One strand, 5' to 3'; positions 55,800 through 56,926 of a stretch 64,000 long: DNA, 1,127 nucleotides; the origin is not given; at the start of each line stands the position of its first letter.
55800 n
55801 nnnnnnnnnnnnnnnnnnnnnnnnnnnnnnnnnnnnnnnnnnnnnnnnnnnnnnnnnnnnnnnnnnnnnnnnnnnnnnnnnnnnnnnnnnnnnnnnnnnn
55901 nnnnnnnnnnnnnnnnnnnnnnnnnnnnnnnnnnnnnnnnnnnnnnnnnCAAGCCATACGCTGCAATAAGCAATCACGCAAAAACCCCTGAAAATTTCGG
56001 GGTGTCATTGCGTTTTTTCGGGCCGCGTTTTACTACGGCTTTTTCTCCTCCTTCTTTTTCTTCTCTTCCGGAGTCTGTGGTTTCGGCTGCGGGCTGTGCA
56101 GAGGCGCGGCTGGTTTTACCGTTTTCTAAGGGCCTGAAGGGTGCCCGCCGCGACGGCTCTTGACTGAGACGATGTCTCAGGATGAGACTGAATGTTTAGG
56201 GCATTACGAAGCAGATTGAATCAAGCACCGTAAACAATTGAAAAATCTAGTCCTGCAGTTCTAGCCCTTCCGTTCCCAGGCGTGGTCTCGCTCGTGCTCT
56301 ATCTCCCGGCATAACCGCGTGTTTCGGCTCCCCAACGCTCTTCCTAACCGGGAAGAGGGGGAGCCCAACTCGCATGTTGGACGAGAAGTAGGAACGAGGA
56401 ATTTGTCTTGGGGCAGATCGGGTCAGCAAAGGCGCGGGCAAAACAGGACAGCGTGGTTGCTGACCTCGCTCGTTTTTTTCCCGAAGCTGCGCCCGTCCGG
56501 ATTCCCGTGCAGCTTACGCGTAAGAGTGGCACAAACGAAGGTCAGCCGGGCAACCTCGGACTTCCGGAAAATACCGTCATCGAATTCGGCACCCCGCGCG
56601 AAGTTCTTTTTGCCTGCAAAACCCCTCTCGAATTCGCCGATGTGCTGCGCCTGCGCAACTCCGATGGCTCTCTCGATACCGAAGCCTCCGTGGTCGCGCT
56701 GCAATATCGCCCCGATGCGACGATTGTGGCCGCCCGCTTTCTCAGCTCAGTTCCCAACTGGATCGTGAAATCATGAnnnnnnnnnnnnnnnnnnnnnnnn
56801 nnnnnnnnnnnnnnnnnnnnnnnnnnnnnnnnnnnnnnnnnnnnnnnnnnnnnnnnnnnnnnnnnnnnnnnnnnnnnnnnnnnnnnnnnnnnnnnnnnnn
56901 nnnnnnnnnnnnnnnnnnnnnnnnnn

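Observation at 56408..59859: Uncharacterised four-gene operon next to the activator, a candidate accessory module of the chemosensory system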

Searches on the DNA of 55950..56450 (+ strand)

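Call 49: search_rna_families(source=window, start=55950, end=56450, threshold=evalue, max_evalue=1, show_alignments=3)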
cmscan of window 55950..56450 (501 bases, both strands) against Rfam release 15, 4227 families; matches with E-value up to 1: 0.
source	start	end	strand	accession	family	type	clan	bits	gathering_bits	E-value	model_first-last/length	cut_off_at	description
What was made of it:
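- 56317..56375 (+): 5' leader hairpin with an invariant loop C-UAACCG-G and stems that covary between clades. No Rfam match (call 49).
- On Any Rfam family (for the leader hairpin): No match at E up to 1 over 55950-56450 (call 49).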

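Call 94: build_rna_model(alignment_id=A9, structure=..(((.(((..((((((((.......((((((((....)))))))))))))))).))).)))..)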
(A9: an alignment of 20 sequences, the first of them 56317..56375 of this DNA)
Model R1 built from alignment A9 (20 sequences, 64 columns); structure: as given.
model positions 58; base pairs 22; branch points 0; effective number of sequences 6.22; information 0.961 bits per position. Calibrated on 0.2 Mb of random sequence (short: E-values are rough).
structure used (alignment columns):
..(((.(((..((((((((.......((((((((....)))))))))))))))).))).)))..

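Call 95: search_with_rna_model(model_id=R1, sources=[window, L158, L159, L160, L161, L162, L163, L164, L165, L166, L167, L168, L169, L170, L171, L172, L173, L174, L175, L176, L177, L178, L179, L180, L181, L182, L183, L184, L185, L186, L187, L188, L189, L190, L191, L192, L193, L194, L195, L196, L197, L198, L199, L200, L201, L202, L203, L204, L205, L206, L207, L208, L209, L210, L211, L212, L213, L214, L215, L216, L217, L218, L219, L220, L221, L222, L223, L224, L225, L226, L227, L228, L229, L230, L231, L232, L233, L234, L235, L236, L237, L002, L011, L042, L052, L079, L116, L136, L138, L109, L108], max_evalue=0.01, make_alignment=true)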
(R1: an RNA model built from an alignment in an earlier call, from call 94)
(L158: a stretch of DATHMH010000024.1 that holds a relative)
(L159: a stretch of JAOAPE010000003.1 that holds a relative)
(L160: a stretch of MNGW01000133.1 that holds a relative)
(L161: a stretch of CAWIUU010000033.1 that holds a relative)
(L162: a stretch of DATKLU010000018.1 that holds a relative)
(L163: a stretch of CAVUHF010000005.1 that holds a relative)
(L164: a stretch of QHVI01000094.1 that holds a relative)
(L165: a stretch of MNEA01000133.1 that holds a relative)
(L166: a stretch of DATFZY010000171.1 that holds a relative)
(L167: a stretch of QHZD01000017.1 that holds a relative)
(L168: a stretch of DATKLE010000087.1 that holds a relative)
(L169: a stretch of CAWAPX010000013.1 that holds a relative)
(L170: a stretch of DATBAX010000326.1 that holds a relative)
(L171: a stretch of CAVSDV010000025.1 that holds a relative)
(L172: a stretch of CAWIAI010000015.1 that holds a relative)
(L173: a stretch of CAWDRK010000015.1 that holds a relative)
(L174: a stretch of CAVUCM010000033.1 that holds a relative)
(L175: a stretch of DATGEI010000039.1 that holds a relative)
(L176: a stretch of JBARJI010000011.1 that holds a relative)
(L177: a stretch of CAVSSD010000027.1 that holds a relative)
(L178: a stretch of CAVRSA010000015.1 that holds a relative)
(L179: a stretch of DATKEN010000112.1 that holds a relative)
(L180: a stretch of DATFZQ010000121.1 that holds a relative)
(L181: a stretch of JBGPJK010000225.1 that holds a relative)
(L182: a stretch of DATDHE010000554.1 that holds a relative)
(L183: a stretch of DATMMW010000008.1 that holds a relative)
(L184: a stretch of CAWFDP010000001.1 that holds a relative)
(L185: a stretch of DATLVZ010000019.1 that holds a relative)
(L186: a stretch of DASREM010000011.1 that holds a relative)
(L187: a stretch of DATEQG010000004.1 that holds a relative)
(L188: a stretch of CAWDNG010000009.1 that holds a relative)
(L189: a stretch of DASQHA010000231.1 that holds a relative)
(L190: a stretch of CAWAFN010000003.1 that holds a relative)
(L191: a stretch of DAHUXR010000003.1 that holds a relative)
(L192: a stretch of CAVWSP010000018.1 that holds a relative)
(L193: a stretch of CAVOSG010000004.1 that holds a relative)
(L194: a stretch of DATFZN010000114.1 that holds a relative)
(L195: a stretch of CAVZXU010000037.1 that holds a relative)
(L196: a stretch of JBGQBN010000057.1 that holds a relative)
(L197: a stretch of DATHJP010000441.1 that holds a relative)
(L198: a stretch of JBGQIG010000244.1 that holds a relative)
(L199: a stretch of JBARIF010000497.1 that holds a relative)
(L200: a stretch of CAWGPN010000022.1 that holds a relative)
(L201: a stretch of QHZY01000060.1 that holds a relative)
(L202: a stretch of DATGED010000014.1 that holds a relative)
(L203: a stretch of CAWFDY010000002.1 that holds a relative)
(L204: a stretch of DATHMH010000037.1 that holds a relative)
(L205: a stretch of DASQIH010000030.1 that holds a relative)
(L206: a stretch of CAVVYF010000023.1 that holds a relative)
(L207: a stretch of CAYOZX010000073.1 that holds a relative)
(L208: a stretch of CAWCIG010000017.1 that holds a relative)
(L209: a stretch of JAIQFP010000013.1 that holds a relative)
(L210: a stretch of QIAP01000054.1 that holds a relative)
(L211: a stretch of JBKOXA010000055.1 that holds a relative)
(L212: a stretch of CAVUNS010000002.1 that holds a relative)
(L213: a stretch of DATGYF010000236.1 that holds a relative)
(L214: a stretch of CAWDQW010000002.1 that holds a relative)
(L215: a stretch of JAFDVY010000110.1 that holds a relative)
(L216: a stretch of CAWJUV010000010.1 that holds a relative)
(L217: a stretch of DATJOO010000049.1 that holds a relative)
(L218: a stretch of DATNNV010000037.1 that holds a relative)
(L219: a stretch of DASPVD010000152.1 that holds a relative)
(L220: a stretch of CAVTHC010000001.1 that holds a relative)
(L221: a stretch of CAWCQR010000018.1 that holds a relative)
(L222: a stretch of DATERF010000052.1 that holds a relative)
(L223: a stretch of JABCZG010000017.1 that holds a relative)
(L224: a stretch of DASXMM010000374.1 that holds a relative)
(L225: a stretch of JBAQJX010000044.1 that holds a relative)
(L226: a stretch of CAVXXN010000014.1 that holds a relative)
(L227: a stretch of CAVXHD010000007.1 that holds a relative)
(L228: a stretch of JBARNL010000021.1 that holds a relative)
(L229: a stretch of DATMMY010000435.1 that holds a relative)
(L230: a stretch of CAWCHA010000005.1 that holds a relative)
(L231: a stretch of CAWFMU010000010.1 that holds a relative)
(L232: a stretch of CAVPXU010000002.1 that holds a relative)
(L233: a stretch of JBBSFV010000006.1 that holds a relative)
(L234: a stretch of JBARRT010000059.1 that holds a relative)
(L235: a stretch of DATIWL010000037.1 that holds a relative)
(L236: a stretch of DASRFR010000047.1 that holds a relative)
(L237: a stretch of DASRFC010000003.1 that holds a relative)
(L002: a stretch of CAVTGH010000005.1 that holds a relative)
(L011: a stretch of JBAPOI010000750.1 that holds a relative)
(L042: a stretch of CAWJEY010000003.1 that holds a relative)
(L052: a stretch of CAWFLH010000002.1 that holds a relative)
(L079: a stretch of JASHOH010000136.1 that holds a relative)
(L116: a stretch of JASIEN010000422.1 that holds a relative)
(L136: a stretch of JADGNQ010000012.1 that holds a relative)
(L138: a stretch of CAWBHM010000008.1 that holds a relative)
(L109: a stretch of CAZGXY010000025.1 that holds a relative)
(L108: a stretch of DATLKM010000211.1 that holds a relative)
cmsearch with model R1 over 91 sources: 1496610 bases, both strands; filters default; matches with E-value up to 0.01: 14.
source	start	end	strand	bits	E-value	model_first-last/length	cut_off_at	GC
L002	9443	9500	+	85.1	1.1e-18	1-58/58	no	0.66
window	56317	56375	+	81.2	1.2e-17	1-58/58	no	0.63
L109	7495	7552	+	80.3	2.1e-17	1-58/58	no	0.64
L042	9434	9492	+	77.5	1.2e-16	1-58/58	no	0.58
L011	2838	2896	+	76.9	1.7e-16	1-58/58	no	0.66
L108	7540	7598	+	76.6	2e-16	1-58/58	no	0.66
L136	7525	7581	+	72.7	2.2e-15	1-58/58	no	0.6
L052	9406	9465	+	70.9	6.9e-15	1-58/58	no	0.62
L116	719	775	+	63.8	5.5e-13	1-58/58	no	0.6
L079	9520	9575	+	59.8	6.4e-12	1-58/58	no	0.61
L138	7525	7582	+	58.4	1.5e-11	1-58/58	no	0.6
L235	7546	7603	+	55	1.2e-10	1-58/58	no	0.62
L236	7562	7618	+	50.9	1.5e-09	1-58/58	no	0.63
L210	7541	7600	+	46.7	1.9e-08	1-58/58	no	0.62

Alignment A10: 14 matches aligned to the model, 62 columns, each read 5' to 3' on its own strand. Consensus structure (alignment columns), stored with it:
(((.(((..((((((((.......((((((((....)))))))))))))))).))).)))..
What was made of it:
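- Tried and rejected: It found only its own training sequences and not the divergent clade (calls 94, 95).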

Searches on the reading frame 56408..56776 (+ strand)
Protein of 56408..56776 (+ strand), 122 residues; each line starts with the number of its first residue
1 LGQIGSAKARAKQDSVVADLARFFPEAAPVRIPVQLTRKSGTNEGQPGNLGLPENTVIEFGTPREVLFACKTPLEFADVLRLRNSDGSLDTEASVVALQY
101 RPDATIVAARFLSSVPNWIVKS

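Call 3: search_protein_families(library=pfam, proteins=[window:56408-56776:+], max_evalue=1)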
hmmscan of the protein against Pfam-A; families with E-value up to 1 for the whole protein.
window:56408-56776:+ (122 aa): 0 families
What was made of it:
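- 56408..56776 (+): Gene 1: a single-domain PilZ-fold protein without the c-di-GMP-binding motifs. It is translationally coupled to gene 2. No Pfam PilZ hit (call 3).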

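Call 4: search_protein_families(library=ncbifam, proteins=[window:56408-56776:+], max_evalue=1)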
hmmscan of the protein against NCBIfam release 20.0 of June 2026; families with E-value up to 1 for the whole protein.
window:56408-56776:+ (122 aa): 0 families

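Call 13: search_solved_structures(query=window:56408-56776:+, max_evalue=10)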
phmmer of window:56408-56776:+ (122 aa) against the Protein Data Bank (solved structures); distinct sequences matched with E-value up to 10: 6.
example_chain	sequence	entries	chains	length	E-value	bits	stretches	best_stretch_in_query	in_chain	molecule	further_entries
6ki7_A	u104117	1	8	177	0.27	14.8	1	37-89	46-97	Inorganic pyrophosphatase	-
6k21_A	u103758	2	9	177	0.35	14.5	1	37-89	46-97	Inorganic pyrophosphatase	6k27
6ki8_A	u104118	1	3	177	0.35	14.5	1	37-89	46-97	Inorganic pyrophosphatase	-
4ue5_E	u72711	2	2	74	1.1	12.9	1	58-104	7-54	SRP9 | Signal recognition particle 9 kDa protein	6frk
8yke_A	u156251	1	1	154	1.2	12.7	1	20-96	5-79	YSIRK signal domain/LPXTG anchor domain surface protein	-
7obr_w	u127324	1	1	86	1.5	12.4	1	58-104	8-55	Signal recognition particle 9 kDa protein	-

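Call 40: find_homologous_proteins(query=A4, max_evalue=0.001)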
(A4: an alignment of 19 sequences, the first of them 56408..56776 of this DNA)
Query A4 (19 sequences) (122 aa, profile of the alignment): 3542 proteins with E <= 0.001 among 8000 candidates; the best 120 are listed.
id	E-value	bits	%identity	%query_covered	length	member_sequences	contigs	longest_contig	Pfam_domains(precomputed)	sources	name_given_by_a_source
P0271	1.8e-46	175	38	98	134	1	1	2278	-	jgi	jgi:hypothetical protein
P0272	2.0e-46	175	37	91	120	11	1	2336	-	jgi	jgi:hypothetical protein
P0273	2.2e-46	175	41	91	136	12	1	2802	-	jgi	jgi:hypothetical protein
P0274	2.6e-46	174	38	91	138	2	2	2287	-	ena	-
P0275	2.6e-46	174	38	92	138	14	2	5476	-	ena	-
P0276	2.8e-46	174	40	91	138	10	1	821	-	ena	-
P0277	3.0e-46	174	65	97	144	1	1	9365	-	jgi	jgi:hypothetical protein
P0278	3.6e-46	174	36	90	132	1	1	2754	-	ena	-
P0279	3.8e-46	174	37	91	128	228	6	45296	-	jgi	jgi:hypothetical protein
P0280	4.2e-46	174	37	96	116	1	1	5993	-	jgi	jgi:hypothetical protein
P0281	4.5e-46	174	37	91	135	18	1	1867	-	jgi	jgi:hypothetical protein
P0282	5.1e-46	173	38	98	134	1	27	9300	-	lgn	-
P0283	6.0e-46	173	38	98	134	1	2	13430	-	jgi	jgi:hypothetical protein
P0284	1.2e-45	172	65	97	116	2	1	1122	-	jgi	jgi:hypothetical protein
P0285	1.3e-45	172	60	96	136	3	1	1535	-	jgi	jgi:hypothetical protein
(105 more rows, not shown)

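Call 52: predict_structure(alignment_id=A6)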
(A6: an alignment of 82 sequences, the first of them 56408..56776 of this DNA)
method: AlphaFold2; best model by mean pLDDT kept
length: 122 residues; sequences in the alignment: 82
mean_pLDDT: 80.6   pTM: 0.72
mean pLDDT of the five models: 80.6, 79.9, 78.4, 77.2, 76.2
residues with pLDDT >= 90: 65; 70-90: 29; 50-70: 11; < 50: 17
segments of 3 or more residues with pLDDT < 50: 1-13, 44-46
pLDDT, mean of each block of 10 residues (from residue 1): 40 70 91 89 53 88 93 91 88 94 93 82 48
secondary structure, 60 per line:
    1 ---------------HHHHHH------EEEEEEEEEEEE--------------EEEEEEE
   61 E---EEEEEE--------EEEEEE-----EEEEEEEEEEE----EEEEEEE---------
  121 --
elements in order: H16-21 E28-39 E54-61 E65-70 E79-84 E90-100 E105-111
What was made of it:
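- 56408..56776 (+): AF2 model, pLDDT 80.6 (call 52).
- On PilZ domain (PF07238): AF2 model with six strands, pLDDT 80.6 (call 52).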

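Call 57: fold_search(model_id=the predicted structure, library=pdb)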
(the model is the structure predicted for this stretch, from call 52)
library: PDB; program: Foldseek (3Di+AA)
matches with E <= 10: 843; with E <= 0.001: 0
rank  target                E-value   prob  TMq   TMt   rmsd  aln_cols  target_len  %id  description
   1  4p00_A                1.8e-03  1.00  0.55  0.10   3.0       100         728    7  Bacterial Cellulose Synthase in complex with cyclic-di-GMP and UDP (released 2014-04-09)
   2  5vx6_A                1.9e-03  1.00  0.49  0.30   4.4       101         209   15  Structure of Bacillus subtilis Inhibitor of motility (MotI/DgrA) (released 2017-11-22)
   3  3kyf                  2.4e-03  1.00  0.49  0.28   4.1        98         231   14  Crystal structure of P4397 complexed with c-di-GMP (released 2010-04-14)
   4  5ej1_A                2.7e-03  1.00  0.55  0.10   3.0       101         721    9  Pre-translocation state of bacterial cellulose synthase (released 2016-03-30)
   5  8u0i                  3.0e-03  1.00  0.49  0.68   3.7        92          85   20  Crystal structure of PA0012 complexed with cyclic-di-GMP from Pseudomonas aeruginosa (released 2024-09-04)
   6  5vx6_B                3.4e-03  1.00  0.47  0.29   4.5       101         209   14  Structure of Bacillus subtilis Inhibitor of motility (MotI/DgrA) (released 2017-11-22)
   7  4hg6_A                4.2e-03  1.00  0.54  0.10   2.7        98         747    9  Structure of a cellulose synthase - cellulose translocation intermediate (released 2012-12-19)
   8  4rt0_C                5.2e-03  1.00  0.48  0.53   4.1        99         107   15  Structure of the Alg44 PilZ domain from Pseudomonas aeruginosa PAO1 in complex with c-di-GMP (released 2015-04-08)
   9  2gjg                  6.8e-03  1.00  0.43  0.24   4.1        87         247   15  CRYSTAL STRUCTURE OF A PILZ-CONTAINING PROTEIN (PP4397) FROM PSEUDOMONAS PUTIDA KT2440 AT 2.25 A RESOLUTION (released 2006-04-25)
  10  4i86_A                7.6e-03  1.00  0.49  0.57   3.3        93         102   13  Crystal structure of PilZ domain of CeSA from cellulose synthesizing bacterium (released 2013-04-03)
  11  4xrn_B                8.5e-03  1.00  0.49  0.56   3.8        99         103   16  Pilz domain with c-di-gmp of a protein from Pseudomonas aeruginosa (released 2016-02-03)
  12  7mie                  9.0e-03  1.00  0.47  0.26   6.9       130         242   10  Crystal structure of the Borreliella burgdorferi PlzA protein in complex with c-di-GMP (released 2021-06-30)
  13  3nfw_C                9.0e-03  0.97  0.36  0.27   8.9       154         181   11  Crystal structure of nitrilotriacetate monooxygenase component B (A0R521 homolog) from Mycobacterium thermoresistibile (released 2010-06-23)
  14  4xrn_C                9.5e-03  1.00  0.46  0.51   4.5        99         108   17  Pilz domain with c-di-gmp of a protein from Pseudomonas aeruginosa (released 2016-02-03)
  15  3nfw_B                1.0e-02  0.95  0.35  0.25   8.0       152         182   11  Crystal structure of nitrilotriacetate monooxygenase component B (A0R521 homolog) from Mycobacterium thermoresistibile (released 2010-06-23)
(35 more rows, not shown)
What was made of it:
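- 56408..56776 (+): The best Foldseek hits are mostly PilZ domains: BcsA, MotI, PP4397, PA0012, Alg44, YcgR (prob 1.0, call 57).
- On PilZ domain (PF07238): The top Foldseek hits are PilZ domains, prob 1.0, TM up to 0.68 on the target (call 57).
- Checked: Its model has six beta strands, and its best fold matches are PilZ domains (calls 52, 57).
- Gene 1 has a PilZ fold (call 57). Gene 1 is a single-domain PilZ-fold protein of MapZ-like size (calls 52, 57).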

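Call 98: search_protein_families(library=padloc, proteins=[window:56408-56776:+], max_evalue=0.01)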
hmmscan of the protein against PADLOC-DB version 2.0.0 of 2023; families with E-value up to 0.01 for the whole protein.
window:56408-56776:+ (122 aa): 0 families
